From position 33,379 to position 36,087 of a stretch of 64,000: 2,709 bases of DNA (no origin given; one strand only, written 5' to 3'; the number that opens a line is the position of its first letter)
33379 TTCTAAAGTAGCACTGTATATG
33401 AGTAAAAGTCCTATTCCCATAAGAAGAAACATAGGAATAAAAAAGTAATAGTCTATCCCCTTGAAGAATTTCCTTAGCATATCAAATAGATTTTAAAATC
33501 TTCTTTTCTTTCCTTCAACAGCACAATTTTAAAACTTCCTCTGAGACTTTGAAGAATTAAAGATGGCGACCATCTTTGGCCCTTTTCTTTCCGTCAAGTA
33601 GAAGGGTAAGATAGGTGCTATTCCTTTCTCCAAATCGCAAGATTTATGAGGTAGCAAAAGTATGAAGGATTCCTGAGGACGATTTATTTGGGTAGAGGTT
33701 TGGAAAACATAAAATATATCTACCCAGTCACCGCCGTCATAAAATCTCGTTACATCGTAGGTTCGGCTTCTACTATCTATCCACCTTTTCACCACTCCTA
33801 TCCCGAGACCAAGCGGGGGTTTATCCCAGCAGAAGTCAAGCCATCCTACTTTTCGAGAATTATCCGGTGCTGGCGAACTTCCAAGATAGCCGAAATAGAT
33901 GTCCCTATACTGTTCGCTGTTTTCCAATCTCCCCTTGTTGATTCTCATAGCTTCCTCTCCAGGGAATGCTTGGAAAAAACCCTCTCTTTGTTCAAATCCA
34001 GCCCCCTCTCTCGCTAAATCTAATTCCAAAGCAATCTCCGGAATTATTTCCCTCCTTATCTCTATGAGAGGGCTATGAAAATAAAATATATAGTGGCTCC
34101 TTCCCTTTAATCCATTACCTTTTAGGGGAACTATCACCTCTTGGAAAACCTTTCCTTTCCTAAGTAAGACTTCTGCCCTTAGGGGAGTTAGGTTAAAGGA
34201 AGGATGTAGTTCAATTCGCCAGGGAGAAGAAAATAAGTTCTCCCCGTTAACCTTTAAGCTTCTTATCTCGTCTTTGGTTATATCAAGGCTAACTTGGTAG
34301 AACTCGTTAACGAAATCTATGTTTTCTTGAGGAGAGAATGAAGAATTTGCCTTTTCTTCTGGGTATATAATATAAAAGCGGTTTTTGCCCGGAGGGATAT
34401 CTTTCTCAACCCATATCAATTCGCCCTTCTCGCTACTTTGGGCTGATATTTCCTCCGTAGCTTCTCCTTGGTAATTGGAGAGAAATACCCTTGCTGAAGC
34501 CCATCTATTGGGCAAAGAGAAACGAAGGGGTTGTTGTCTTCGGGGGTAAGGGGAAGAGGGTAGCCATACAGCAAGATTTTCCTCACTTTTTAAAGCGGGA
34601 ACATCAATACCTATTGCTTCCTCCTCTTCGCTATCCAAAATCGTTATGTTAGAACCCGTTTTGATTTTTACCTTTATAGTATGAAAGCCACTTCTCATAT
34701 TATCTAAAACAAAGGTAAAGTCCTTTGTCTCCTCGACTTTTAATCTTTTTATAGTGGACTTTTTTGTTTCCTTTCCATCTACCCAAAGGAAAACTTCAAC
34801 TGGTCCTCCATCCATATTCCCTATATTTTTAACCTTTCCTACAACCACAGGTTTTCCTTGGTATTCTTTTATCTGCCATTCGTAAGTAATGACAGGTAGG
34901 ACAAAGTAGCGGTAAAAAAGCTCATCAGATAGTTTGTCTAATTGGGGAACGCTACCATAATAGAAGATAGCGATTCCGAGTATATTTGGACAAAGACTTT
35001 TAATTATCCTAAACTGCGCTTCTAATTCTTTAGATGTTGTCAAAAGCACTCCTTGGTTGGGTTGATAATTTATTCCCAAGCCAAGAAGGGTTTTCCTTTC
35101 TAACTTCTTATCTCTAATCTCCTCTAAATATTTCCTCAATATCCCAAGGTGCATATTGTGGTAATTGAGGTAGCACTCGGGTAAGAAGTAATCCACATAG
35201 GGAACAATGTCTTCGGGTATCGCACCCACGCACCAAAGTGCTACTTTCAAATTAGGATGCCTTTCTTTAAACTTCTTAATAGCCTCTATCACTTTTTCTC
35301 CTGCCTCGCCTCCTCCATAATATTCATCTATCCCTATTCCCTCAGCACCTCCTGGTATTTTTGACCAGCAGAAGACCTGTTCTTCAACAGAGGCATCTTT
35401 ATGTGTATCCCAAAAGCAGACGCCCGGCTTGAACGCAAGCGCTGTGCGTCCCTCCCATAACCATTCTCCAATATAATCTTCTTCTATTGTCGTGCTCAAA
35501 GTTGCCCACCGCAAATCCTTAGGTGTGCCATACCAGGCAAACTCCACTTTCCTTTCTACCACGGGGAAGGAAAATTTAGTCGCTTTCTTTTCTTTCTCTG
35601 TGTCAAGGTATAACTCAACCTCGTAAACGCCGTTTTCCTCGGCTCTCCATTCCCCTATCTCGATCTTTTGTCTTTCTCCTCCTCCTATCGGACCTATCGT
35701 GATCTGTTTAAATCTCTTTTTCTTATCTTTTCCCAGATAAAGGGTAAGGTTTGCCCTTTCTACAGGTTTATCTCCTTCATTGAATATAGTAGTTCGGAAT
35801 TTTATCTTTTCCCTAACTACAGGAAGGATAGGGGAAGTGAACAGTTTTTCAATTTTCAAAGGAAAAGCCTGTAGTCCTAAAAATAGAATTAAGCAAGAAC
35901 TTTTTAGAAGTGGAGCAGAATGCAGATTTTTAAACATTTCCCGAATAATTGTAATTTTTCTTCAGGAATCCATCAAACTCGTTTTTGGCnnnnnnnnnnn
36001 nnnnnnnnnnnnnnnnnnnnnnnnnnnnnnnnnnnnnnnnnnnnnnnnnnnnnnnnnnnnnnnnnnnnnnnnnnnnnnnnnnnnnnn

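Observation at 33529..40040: PocR/AraC-headed operon linking an H-X9-DG pseudopilin to an orphan polytopic membrane protein and a secreted 802-aa protein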

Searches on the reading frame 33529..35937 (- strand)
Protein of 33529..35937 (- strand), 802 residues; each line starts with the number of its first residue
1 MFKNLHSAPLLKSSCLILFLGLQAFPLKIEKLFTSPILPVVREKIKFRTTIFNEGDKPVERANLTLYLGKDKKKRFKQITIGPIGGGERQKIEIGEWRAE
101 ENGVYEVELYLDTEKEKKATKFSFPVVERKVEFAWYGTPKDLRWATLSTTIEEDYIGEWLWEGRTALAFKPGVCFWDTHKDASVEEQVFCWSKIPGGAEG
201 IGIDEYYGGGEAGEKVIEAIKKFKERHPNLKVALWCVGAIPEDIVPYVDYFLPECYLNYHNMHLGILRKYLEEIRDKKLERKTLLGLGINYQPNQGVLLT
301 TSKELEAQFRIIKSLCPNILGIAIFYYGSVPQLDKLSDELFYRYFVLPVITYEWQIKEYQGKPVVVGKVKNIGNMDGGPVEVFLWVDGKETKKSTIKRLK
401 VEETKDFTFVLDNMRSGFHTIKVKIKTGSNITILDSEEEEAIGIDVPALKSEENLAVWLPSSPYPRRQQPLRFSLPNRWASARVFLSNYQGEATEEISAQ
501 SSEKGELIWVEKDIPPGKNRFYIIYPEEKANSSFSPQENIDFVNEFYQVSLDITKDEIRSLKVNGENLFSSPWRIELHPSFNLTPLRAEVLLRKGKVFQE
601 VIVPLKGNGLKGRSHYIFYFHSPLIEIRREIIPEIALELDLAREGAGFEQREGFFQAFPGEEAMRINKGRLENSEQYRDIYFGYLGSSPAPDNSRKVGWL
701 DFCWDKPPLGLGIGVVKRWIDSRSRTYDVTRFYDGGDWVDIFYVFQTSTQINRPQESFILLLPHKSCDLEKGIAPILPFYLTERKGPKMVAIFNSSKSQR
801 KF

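Call 3: search_protein_families(library=pfam, proteins=[window:33529-35937:-], max_evalue=0.01)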
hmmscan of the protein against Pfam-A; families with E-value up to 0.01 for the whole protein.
window:33529-35937:- (802 aa): 1 family
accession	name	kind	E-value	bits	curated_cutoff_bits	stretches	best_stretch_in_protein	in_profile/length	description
PF07705.17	CARDB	-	8e-13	48.9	22.7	2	366-432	24-90/101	CARDB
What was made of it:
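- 33529..35937 (-): Exported or anchored 802-aa protein: N-terminal hydrophobic helix, Ig/CARDB-like domain (27-127), small alpha/beta barrel (132-346), CARDB (349-444), beta-rich C-terminal region (455-800); putative glycosidase of an unassigned family. CARDB scores 48.9 bits (call 3).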

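Call 4: search_protein_families(library=ncbifam, proteins=[window:33529-35937:-], max_evalue=0.01)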
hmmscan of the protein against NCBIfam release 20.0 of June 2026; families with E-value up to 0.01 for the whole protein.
window:33529-35937:- (802 aa): 0 families

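Call 16: find_homologous_proteins(query=window:33529-35937:-, max_evalue=0.001)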
Query window:33529-35937:- (802 aa): 10 proteins with E <= 0.001 among 8000 candidates.
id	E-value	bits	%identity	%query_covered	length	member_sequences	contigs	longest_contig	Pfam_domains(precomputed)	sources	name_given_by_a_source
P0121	0.0e+0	1800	100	97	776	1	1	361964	PF07705.18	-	-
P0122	0.0e+0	1194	65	98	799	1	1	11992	PF07705.18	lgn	-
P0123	0.0e+0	1163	63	97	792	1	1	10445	-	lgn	-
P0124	0.0e+0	1095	59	98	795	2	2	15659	PF07705.18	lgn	-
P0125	3.9e-287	973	56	97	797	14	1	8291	PF07705.18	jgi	jgi:hypothetical protein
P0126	1.0e-285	968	53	97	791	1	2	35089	PF07705.18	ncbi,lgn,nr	ncbi:hypothetical protein H5T87_04350 [bacterium]|nr:hypothetical protein [bacterium]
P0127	3.0e-285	966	56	96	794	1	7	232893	PF07705.18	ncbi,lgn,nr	ncbi:hypothetical protein H5T88_05435 [bacterium]|nr:hypothetical protein [bacterium]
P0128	2.7e-282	957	55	97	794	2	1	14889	PF07705.18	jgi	jgi:hypothetical protein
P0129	7.8e-281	952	54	95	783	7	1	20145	PF07705.18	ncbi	ncbi:MAG: hypothetical protein ACP5KZ_03610, partial [bacterium]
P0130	8.3e-235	800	49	96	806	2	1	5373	PF07705.18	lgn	-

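Call 17: find_encoding_contigs(protein=P0127, flank=10000, max_places=2)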
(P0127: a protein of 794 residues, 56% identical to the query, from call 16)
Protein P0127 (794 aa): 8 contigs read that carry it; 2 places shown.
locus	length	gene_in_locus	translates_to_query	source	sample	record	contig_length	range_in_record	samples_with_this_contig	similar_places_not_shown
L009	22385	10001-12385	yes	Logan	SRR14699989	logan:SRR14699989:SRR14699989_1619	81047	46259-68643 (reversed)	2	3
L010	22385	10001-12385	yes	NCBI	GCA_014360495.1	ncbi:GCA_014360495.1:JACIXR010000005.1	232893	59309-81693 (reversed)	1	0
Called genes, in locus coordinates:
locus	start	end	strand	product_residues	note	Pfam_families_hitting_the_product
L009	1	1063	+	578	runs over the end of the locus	PF01807:Zn_ribbon_DnaG, PF08275:DNAG_N, PF01751:Toprim, PF13155:Toprim_2, PF13362:Toprim_3 (weak), PF13662:Toprim_4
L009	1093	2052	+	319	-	PF00140:Sigma70_r1_2, PF04542:Sigma70_r2, PF04539:Sigma70_r3, PF04545:Sigma70_r4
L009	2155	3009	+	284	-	PF01590:GAF, PF13185:GAF_2, PF13492:GAF_3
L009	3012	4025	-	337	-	PF04055:Radical_SAM (weak)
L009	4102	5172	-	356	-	PF00586:AIRS, PF02769:AIRS_C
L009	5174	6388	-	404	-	PF00579:tRNA-synt_1b, PF22421:SYY_C-terminal (faint)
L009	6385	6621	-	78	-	PF04972:BON (faint)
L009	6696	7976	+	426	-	PF10114:PocR, PF00165:HTH_AraC, PF12833:HTH_18, PF00165:HTH_AraC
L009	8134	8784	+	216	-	PF07963:N_methyl, PF07596:SBP_bac_10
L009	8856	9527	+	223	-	PF20581:DUF6785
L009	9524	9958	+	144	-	PF20581:DUF6785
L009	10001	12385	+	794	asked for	PF07705:CARDB (faint)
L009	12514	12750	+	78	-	PF00367:PTS_EIIB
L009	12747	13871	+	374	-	PF02595:Gly_kinase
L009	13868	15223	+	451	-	PF01743:PolyA_pol, PF12627:PolyA_pol_RNAbd, PF01966:HD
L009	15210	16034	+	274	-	PF02811:PHP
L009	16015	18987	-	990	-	PF00583:Acetyltransf_1, PF13302:Acetyltransf_3, PF13673:Acetyltransf_10, PF08445:FR47 (faint), PF13508:Acetyltransf_7, PF01074:Glyco_hydro_38N, PF07748:Glyco_hydro_38C, PF17677:Glyco_hydro38C2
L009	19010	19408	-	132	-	-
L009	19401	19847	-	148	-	PF01668:SmpB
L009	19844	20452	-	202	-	PF05036:SPOR (weak)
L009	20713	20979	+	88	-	PF04232:SpoVS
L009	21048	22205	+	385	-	PF13439:Glyco_transf_4, PF13579:Glyco_trans_4_4, PF20706:GT4-conflict, PF00534:Glycos_transf_1, PF13692:Glyco_trans_1_4, PF13524:Glyco_trans_1_2 (faint)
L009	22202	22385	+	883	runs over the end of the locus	PF02838:Glyco_hydro_20b, PF00728:Glyco_hydro_20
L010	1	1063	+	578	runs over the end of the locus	PF01807:Zn_ribbon_DnaG, PF08275:DNAG_N, PF01751:Toprim, PF13155:Toprim_2, PF13362:Toprim_3 (weak), PF13662:Toprim_4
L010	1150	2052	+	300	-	PF00140:Sigma70_r1_2, PF04542:Sigma70_r2, PF04539:Sigma70_r3, PF04545:Sigma70_r4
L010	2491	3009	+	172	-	PF01590:GAF, PF13185:GAF_2, PF13492:GAF_3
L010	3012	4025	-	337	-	PF04055:Radical_SAM (weak)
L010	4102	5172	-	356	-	PF00586:AIRS, PF02769:AIRS_C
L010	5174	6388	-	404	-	PF00579:tRNA-synt_1b, PF22421:SYY_C-terminal (faint)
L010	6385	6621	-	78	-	PF04972:BON (faint)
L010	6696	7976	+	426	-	PF10114:PocR, PF00165:HTH_AraC, PF12833:HTH_18, PF00165:HTH_AraC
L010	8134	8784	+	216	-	PF07963:N_methyl, PF07596:SBP_bac_10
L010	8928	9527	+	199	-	PF20581:DUF6785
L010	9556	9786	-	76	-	-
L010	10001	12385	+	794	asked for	PF07705:CARDB (faint)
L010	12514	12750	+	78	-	PF00367:PTS_EIIB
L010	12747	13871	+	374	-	PF02595:Gly_kinase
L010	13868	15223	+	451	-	PF01743:PolyA_pol, PF12627:PolyA_pol_RNAbd, PF01966:HD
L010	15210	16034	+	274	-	PF02811:PHP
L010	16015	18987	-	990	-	PF00583:Acetyltransf_1, PF13302:Acetyltransf_3, PF13673:Acetyltransf_10, PF08445:FR47 (faint), PF13508:Acetyltransf_7, PF01074:Glyco_hydro_38N, PF07748:Glyco_hydro_38C, PF17677:Glyco_hydro38C2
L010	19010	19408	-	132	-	-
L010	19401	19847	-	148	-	PF01668:SmpB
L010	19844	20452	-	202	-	PF05036:SPOR (weak)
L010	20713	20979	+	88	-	PF04232:SpoVS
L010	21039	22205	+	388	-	PF13439:Glyco_transf_4, PF13579:Glyco_trans_4_4, PF20706:GT4-conflict, PF00534:Glycos_transf_1, PF13692:Glyco_trans_1_4, PF13524:Glyco_trans_1_2 (faint)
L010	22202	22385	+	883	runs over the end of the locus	PF02838:Glyco_hydro_20b, PF00728:Glyco_hydro_20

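Call 18: find_encoding_contigs(protein=P0126, flank=10000, max_places=2)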
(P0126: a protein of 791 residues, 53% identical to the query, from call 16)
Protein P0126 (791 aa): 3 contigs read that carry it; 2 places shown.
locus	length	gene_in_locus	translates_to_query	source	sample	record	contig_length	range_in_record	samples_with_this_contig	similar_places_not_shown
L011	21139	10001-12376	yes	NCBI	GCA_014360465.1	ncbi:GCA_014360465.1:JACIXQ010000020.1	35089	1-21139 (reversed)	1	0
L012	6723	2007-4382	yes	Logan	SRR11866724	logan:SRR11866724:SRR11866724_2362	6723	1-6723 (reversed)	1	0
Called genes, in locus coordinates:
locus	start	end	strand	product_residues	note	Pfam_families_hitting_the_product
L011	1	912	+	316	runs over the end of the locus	PF00140:Sigma70_r1_2, PF04542:Sigma70_r2, PF04539:Sigma70_r3, PF04545:Sigma70_r4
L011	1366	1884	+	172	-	PF01590:GAF, PF13185:GAF_2, PF13492:GAF_3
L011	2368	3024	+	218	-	-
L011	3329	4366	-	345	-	PF00586:AIRS, PF02769:AIRS_C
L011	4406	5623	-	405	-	PF00579:tRNA-synt_1b, PF22421:SYY_C-terminal (faint), PF01479:S4 (weak)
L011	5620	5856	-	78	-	-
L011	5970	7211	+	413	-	PF10114:PocR, PF00165:HTH_AraC, PF12833:HTH_18, PF00165:HTH_AraC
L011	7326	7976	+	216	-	PF07963:N_methyl, PF07596:SBP_bac_10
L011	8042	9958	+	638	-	PF20581:DUF6785, PF20580:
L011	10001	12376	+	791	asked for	PF07705:CARDB (faint)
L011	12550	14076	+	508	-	PF02142:MGS, PF01808:AICARFT_IMPCHas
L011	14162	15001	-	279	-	PF13508:Acetyltransf_7 (faint), PF00583:Acetyltransf_1 (weak)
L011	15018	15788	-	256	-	PF04055:Radical_SAM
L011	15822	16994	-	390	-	PF00155:Aminotran_1_2, PF00266:Aminotran_5, PF01053:Cys_Met_Meta_PP (faint), PF01041:DegT_DnrJ_EryC1 (weak)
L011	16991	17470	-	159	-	PF13412:HTH_24 (weak), PF01037:AsnC_trans_reg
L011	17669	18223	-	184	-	-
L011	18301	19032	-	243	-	PF02535:Zip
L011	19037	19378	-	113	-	PF11969:DcpS_C, PF01230:HIT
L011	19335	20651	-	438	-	PF00919:UPF0004, PF04055:Radical_SAM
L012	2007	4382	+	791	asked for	PF07705:CARDB (faint)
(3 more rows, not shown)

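Call 35: search_solved_structures(query=A4, max_evalue=10)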
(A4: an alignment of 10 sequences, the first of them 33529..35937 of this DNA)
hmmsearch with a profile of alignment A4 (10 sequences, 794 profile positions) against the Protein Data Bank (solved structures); distinct sequences matched with E-value up to 10: 1.
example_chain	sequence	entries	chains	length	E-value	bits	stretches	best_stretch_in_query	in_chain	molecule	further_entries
2l0d_A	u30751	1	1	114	0.013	16.6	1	361-426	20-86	Cell surface protein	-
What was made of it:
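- On Glycoside hydrolase family 2: The only PDB sequence hit is to a CARDB-like domain (call 35).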

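Call 48: predict_structure(alignment_id=A4)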
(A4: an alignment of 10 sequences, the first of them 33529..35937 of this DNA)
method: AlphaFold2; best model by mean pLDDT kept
length: 802 residues; sequences in the alignment: 10
mean_pLDDT: 82.4   pTM: 0.79
mean pLDDT of the five models: 82.4, 81.4, 80.1, 79.8, 76.7
residues with pLDDT >= 90: 336; 70-90: 318; 50-70: 104; < 50: 44
segments of 3 or more residues with pLDDT < 50: 1-5, 19-22, 174-177, 685-690, 724-736, 744-746, 797-802
pLDDT, mean of each block of 10 residues (from residue 1): 48 56 69 92 95 87 91 90 89 94 94 85 93 79 84 85 88 53 80 85 66 77 92 74 84 66 70 87 82 60 86 91 76 87 96 91 92 94 94 94 95 91 91 86 89 88 89 89 93 93 92 90 83 67 96 93 91 85 84 91 92 95 95 86 79 81 74 64 52 72 89 86 49 48 58 88 89 89 90 61 28
secondary structure, 60 per line:
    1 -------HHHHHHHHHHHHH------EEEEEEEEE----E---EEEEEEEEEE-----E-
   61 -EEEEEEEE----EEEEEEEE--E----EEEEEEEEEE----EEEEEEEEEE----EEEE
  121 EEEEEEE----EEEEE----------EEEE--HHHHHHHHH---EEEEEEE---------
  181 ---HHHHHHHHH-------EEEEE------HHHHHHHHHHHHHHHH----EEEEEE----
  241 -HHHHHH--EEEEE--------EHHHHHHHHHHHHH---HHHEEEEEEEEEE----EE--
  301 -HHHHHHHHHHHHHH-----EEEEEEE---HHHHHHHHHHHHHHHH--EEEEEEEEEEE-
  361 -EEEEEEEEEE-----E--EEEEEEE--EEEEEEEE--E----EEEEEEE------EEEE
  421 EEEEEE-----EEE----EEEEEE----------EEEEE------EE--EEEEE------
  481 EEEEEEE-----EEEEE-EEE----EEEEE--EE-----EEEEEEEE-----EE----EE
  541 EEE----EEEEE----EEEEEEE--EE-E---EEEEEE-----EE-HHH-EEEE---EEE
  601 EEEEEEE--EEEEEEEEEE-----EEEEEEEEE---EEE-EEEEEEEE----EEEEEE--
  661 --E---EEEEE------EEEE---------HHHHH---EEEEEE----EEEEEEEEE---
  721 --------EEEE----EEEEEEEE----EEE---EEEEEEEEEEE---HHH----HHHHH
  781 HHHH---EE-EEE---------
elements in order (helices of 4 or more, strands of 3 or more residues): H8-20 E27-35 E44-53 E62-69 E74-81 E89-98 E103-112 E117-127 E132-136 E147-150 H153-161 E165-171 H184-192 E200-204 H211-226 E231-236 H242-247 E250-254 H264-276 E283-292 H302-315 E321-327 H331-346 E349-359 E362-371 E380-386 E389-396 E404-410 E417-426 E432-434 E439-444 E455-459 E470-474 E481-487 E493-497 E499-501 E506-510 E520-527 E539-543 E548-552 E557-563 E573-578 E591-594 E598-607 E610-619 E625-633 E637-639 E641-648 E653-658 E667-671 E678-681 H691-695 E699-704 E709-717 E729-732 E737-744 E749-751 E755-765 H776-784 E791-793
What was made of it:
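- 33529..35937 (-): The model has pLDDT 82.4 (call 48).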

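Call 50: fold_search(model_id=the predicted structure, library=pdb)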
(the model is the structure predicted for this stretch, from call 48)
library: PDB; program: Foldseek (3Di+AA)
matches with E <= 10: 1883; with E <= 0.001: 434
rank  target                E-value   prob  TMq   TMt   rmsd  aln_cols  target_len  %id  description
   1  9m0e_A                6.0e-21  1.00  0.33  0.29  13.7       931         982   10  Enhancing the synthesis efficiency of galacto-oligosaccharides of a beta-galactosidase from Paenibacillus barengoltzii (released 2025-04-23)
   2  6sd0_A                1.3e-20  1.00  0.37  0.30  12.2       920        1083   10  Structure of beta-galactosidase from Thermotoga maritima. (released 2020-01-15)
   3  9hpl_A                1.3e-19  1.00  0.33  0.29  13.8       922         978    9  E. coli beta-galactosidase labeled with Chromeo P503 dye purified using MISO (released 2025-11-05)
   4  9hpm_A                1.9e-19  1.00  0.35  0.31  12.1       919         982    8  E. coli beta-galactosidase labeled with Chromeo P503 dye purified using MISO from 1ug (released 2025-11-05)
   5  6cvm_A                3.0e-19  1.00  0.33  0.29  12.5       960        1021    8  Atomic resolution cryo-EM structure of beta-galactosidase (released 2018-05-30)
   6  9hlm_A                6.7e-19  1.00  0.31  0.27  14.2       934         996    9  Soft-landed and rehydrated beta-galactosidase (best particles) (released 2025-12-17)
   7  6drv_A                7.8e-19  1.00  0.33  0.29  12.8       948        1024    9  Beta-galactosidase (released 2018-07-11)
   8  9y45_A                7.8e-19  1.00  0.34  0.29  13.7       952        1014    8  His-tagged beta galactosidase (LacZ) on a Ni-NTA lipid monolayer grid (released 2025-11-26)
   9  3vda_A                1.3e-18  1.00  0.32  0.28  15.1       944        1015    8  E. coli (lacZ) beta-galactosidase (N460T) (released 2012-04-11)
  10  6tte_A                1.5e-18  1.00  0.35  0.30  12.8       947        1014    8  Beta-galactosidase in complex with PETG (released 2020-01-15)
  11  8ri6_C                1.6e-18  1.00  0.34  0.29  13.8       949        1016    9  Beta-galactosidase (LacZ) purified from E. coli. (released 2025-01-01)
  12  3t0b_A                1.6e-18  1.00  0.34  0.29  12.6       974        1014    8  E. coli (LacZ) beta-galactosidase (S796T) IPTG complex (released 2012-01-18)
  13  8ri6_A                2.0e-18  1.00  0.32  0.27  16.4       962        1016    8  Beta-galactosidase (LacZ) purified from E. coli. (released 2025-01-01)
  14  3iaq_A                2.8e-18  1.00  0.34  0.29  12.5       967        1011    8  E. coli (lacz) beta-galactosidase (E416V) (released 2009-12-29)
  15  3vd5_A                3.3e-18  1.00  0.34  0.29  12.3       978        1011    8  E. coli (lacZ) beta-galactosidase (N460S) (released 2012-04-11)
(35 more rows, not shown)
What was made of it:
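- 33529..35937 (-): Foldseek matches GH2 beta-galactosidases at E 6e-21 to 1e-17 with TM-score 0.33-0.37 (call 50).
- Closest known: GH2 beta-galactosidases and exo-glucosaminidases. Same: The order of domains is co-linear: Ig-like, alpha/beta barrel, Ig-like, then a large beta-rich C-terminal region (calls 48, 50).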

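Call 64: search_protein_representatives(alignment_id=A4)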
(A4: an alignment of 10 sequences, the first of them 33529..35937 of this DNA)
Query: 10 sequences, 794 profile positions. Proteins with E-value up to 0.001 (for the whole library): 365; up to 1e-10: 137; up to 1e-30: 33. The best 150 are listed.
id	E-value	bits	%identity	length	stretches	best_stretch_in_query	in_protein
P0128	0.0e+00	1431.3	-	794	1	5-793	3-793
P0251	2.0e-208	710.6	-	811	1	23-788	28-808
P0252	3.4e-131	455.1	-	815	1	17-790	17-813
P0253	1.7e-129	449.5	-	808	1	7-774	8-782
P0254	2.2e-125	435.9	-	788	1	14-770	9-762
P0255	1.0e-123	430.4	-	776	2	213-791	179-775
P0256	1.1e-122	426.9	-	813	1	11-772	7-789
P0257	1.5e-113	396.8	-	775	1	37-772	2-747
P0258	3.9e-111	388.8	-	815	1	118-772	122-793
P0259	3.7e-101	355.8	-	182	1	612-793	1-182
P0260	5.0e-101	355.3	-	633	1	199-771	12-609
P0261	1.2e-91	324.4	-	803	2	540-774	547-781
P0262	4.4e-72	259.6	-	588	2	534-774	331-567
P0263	5.4e-70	252.7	-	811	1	100-781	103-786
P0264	7.8e-53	196.0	-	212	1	589-784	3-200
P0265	1.0e-51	192.2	-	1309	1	130-771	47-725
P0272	9.7e-42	159.3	-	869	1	216-778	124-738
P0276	1.4e-34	135.5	-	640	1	29-407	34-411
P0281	7.4e-33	129.9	-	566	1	38-353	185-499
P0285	1.0e-28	116.2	-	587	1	28-423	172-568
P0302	7.9e-23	96.7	-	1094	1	27-389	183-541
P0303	1.1e-22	96.2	-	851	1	35-441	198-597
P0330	1.5e-17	79.3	-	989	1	30-410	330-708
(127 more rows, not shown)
